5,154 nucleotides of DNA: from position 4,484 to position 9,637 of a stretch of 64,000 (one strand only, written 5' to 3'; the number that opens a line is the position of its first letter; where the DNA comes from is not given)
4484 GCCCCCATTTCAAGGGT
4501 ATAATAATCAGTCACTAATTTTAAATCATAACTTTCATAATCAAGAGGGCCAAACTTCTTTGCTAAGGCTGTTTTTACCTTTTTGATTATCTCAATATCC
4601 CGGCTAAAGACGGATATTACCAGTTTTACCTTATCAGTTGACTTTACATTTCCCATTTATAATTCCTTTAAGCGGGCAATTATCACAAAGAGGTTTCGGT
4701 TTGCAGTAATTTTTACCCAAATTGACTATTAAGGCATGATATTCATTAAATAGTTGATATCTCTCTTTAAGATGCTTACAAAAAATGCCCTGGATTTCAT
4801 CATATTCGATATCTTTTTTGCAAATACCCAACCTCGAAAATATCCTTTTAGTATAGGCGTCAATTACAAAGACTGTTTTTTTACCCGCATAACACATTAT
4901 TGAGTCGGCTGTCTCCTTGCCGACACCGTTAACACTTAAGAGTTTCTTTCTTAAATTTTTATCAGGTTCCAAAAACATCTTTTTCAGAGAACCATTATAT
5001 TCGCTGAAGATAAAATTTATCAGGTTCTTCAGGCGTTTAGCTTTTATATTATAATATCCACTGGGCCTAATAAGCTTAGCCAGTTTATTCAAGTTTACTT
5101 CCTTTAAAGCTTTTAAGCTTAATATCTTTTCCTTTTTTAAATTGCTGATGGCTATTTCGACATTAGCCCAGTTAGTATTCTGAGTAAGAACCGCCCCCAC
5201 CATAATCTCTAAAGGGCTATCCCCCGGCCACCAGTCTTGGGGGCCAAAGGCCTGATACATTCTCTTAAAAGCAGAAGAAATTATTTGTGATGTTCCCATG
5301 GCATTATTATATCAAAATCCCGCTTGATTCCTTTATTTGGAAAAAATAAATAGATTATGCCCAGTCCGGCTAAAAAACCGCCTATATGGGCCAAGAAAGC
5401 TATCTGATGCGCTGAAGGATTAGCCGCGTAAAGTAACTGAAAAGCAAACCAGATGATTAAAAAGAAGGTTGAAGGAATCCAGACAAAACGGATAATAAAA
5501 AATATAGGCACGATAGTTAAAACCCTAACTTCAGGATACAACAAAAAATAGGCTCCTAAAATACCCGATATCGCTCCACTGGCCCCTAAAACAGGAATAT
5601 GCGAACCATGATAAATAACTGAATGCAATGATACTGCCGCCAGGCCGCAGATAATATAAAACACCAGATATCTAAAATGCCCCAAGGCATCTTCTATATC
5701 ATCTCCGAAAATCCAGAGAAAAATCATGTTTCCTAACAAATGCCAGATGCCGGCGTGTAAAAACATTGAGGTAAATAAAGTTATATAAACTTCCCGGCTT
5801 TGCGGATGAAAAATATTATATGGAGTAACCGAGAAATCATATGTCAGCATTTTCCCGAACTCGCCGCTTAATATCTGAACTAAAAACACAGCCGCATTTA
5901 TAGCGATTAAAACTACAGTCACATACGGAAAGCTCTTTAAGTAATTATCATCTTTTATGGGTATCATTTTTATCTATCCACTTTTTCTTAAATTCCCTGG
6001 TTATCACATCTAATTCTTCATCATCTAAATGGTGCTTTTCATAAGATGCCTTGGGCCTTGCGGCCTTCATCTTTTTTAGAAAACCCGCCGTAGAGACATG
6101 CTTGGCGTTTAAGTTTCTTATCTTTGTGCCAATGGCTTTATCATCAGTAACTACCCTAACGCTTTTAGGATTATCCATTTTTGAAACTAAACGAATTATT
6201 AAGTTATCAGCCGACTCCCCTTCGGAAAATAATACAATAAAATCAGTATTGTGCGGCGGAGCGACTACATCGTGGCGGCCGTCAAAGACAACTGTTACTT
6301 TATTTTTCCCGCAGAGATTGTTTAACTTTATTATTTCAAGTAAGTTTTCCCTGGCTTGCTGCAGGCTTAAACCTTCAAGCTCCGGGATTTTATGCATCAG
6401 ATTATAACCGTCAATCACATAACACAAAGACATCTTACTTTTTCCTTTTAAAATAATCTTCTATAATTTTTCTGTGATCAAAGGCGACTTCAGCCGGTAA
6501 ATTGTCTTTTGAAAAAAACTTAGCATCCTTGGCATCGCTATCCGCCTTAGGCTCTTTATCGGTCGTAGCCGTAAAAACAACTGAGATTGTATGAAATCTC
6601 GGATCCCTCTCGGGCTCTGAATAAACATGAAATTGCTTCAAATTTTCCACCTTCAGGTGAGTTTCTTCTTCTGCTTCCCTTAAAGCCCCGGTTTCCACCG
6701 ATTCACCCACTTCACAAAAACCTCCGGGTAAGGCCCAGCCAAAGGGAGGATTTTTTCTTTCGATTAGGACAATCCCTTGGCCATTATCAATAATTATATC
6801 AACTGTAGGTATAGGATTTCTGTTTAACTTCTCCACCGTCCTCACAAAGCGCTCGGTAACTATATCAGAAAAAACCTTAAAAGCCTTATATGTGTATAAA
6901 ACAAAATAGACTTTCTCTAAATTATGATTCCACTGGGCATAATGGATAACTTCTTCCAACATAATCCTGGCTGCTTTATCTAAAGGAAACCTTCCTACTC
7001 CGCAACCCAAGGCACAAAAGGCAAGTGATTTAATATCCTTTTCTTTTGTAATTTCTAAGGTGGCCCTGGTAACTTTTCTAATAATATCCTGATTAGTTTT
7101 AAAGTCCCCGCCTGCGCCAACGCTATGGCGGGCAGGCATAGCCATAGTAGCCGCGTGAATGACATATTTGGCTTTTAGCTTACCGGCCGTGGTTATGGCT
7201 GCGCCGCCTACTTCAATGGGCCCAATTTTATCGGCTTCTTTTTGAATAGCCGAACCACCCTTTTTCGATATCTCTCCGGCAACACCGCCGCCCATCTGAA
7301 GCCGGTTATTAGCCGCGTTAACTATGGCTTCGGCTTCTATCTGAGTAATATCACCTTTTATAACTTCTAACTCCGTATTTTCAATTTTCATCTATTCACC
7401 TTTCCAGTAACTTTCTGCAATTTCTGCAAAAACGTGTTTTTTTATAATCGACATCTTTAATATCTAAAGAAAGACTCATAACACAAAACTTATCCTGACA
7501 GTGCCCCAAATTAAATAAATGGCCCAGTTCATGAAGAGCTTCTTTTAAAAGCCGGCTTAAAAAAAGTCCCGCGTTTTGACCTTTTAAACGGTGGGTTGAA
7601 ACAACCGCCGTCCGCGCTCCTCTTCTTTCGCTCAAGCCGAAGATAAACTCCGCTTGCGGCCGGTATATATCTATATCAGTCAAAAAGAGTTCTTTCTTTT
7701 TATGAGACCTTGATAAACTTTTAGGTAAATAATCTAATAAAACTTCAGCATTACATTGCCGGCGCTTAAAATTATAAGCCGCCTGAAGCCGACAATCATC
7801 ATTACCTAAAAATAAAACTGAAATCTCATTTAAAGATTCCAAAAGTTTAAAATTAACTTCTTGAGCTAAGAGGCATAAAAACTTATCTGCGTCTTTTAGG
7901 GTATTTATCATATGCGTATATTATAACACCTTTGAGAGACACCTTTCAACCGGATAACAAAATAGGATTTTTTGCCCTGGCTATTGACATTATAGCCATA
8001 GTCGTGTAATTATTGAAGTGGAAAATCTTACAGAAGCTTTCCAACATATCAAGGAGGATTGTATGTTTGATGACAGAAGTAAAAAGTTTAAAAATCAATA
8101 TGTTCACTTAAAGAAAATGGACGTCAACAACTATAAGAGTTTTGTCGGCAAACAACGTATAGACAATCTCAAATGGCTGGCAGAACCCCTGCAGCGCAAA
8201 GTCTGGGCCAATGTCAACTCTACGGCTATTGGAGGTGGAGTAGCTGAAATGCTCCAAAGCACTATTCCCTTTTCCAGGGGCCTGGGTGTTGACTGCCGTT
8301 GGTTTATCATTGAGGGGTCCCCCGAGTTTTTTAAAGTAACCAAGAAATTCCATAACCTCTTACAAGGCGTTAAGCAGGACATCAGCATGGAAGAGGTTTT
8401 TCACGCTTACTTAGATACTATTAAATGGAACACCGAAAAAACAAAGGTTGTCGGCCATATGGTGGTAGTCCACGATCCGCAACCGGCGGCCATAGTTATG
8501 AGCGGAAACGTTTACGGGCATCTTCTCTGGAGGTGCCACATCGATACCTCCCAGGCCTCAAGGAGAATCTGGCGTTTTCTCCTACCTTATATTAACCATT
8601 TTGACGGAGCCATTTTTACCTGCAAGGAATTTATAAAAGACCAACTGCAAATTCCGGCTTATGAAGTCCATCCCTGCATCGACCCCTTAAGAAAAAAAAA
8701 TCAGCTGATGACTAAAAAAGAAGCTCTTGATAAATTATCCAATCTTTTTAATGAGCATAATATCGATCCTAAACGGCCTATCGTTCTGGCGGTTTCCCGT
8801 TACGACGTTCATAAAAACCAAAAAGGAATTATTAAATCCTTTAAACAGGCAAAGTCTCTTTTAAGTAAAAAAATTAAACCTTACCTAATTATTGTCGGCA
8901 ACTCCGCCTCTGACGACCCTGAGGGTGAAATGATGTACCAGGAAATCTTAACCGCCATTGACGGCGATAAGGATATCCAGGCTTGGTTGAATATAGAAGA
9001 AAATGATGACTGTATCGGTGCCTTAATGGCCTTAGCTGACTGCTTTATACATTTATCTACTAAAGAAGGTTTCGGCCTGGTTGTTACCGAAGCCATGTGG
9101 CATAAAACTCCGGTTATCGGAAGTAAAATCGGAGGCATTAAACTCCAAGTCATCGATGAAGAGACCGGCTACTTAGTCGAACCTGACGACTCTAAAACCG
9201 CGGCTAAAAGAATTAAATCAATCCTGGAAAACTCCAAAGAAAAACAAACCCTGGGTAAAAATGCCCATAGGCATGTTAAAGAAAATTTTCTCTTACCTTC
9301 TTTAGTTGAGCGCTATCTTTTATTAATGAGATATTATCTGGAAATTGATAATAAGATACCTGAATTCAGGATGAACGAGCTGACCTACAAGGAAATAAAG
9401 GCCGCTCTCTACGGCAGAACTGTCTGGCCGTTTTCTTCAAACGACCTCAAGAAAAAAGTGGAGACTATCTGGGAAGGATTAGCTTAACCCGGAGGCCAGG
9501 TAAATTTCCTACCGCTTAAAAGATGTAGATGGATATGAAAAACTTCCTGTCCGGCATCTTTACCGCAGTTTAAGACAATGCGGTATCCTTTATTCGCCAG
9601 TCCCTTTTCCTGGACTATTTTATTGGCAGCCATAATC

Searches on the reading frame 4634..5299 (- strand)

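Call 48: search_protein_families(library=pfam, proteins=[window:4634-5299:-], max_evalue=0.00001)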
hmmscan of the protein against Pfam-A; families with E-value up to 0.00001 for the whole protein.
window:4634-5299:- (221 aa): 1 family
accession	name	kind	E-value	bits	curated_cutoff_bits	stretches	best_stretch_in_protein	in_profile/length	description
PF00730.31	HhH-GPD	-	3.5e-17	63.1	26.2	1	34-173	1-102/108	HhH-GPD superfamily base excision DNA repair protein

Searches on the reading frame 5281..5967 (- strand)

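Call 48: search_protein_families(library=pfam, proteins=[window:5281-5967:-], max_evalue=0.00001)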
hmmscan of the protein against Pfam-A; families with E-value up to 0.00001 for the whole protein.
window:5281-5967:- (228 aa): 1 family
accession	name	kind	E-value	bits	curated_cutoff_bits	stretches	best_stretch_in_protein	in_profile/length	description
PF01694.28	Rhomboid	-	4e-33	115.1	22.6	1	61-210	4-142/143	Rhomboid domain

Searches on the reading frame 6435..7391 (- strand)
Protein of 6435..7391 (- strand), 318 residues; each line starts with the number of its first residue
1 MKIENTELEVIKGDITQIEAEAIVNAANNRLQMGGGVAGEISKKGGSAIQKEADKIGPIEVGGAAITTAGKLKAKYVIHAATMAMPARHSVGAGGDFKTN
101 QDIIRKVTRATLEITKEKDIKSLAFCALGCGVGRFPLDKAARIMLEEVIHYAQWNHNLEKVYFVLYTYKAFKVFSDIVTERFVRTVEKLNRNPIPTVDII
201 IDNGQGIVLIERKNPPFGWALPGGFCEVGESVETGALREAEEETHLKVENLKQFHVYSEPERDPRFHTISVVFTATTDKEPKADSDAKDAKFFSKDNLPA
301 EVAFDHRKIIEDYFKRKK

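Call 48: search_protein_families(library=pfam, proteins=[window:6435-7391:-], max_evalue=0.00001)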
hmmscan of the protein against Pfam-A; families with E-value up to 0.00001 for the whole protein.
window:6435-7391:- (318 aa): 2 families
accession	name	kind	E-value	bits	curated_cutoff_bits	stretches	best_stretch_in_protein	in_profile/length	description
PF01661.27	Macro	-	3.5e-32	111.2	22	1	24-144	1-118/118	Macro domain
PF00293.34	NUDIX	-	4.9e-23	82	21.1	1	195-312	4-133/134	NUDIX domain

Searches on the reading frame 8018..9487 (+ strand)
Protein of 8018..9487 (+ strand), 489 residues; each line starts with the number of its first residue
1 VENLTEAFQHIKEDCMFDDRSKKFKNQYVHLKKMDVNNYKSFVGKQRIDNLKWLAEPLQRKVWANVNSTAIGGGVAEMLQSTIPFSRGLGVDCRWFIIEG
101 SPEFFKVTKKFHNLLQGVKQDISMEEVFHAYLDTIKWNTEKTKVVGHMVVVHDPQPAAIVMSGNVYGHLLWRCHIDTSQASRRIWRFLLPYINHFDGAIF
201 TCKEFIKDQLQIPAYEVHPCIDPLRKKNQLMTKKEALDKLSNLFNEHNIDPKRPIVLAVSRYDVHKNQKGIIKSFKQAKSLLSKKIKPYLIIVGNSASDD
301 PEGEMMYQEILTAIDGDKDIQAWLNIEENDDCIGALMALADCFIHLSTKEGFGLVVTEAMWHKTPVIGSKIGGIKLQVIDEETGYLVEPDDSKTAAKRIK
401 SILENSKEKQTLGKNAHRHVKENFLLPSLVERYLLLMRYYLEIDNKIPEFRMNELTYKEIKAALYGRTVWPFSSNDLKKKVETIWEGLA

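Call 45: find_encoding_contigs(protein=window:8018-9487:+, flank=10000, max_places=1)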
Protein window:8018-9487:+ (489 aa): no gene with exactly this product is on record in the collection.

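Call 48: search_protein_families(library=pfam, proteins=[window:8018-9487:+], max_evalue=0.00001)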
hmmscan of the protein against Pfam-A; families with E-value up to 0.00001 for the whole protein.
window:8018-9487:+ (489 aa): 4 families
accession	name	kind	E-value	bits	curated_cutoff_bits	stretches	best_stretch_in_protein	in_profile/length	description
PF21269.3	TreT_GT1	-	8.2e-48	162.2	27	1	65-206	1-143/144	Trehalose synthase, N-terminal domain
PF00534.26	Glycos_transf_1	-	6.5e-32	110.9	26.4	1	243-418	5-171/172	Glycosyl transferases group 1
PF13692.12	Glyco_trans_1_4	-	1.9e-20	74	27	1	253-405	1-142/142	Glycosyl transferases group 1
PF20706.3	GT4-conflict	-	9.3e-09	35.2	26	1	251-422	195-374/385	Family 4 Glycosyltransferase in conflict systems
